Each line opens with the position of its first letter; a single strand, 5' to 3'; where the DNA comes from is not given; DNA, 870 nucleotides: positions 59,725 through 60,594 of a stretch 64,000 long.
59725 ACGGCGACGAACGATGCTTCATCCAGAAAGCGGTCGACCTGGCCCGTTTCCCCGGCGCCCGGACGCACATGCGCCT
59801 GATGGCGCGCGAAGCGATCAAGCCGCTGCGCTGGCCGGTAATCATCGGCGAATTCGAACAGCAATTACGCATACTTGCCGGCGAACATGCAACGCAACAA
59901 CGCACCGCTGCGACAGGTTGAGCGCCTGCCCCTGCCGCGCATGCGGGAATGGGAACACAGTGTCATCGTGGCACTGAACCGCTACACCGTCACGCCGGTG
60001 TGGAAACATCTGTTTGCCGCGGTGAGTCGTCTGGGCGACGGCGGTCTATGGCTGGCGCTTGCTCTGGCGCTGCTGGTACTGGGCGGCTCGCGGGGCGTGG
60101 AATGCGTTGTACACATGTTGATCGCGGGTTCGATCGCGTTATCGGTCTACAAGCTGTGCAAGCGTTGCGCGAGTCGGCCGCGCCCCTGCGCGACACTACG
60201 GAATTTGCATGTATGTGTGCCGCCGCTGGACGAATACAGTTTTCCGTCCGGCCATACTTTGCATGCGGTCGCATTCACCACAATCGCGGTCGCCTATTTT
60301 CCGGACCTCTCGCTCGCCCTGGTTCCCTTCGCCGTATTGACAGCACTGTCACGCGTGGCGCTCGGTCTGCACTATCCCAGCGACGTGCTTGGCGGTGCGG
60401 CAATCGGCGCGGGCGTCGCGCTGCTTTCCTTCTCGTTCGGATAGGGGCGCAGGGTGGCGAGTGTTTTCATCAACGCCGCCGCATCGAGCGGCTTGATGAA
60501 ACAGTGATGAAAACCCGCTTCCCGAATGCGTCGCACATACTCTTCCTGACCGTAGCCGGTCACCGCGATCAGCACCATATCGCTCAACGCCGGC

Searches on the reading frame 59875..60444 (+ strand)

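Call 33: search_protein_families(library=pfam, proteins=[window:59875-60444:+], max_evalue=0.0001)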
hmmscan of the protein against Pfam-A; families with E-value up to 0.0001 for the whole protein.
window:59875-60444:+ (189 aa): 2 families
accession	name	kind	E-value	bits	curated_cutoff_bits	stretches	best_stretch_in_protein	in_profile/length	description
PF01569.27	PAP2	-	1.8e-20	73.4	27.2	1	82-187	6-123/130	PAP2 superfamily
PF14378.12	PAP2_3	-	2.7e-08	34.3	27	1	121-183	125-189/190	PAP2 superfamily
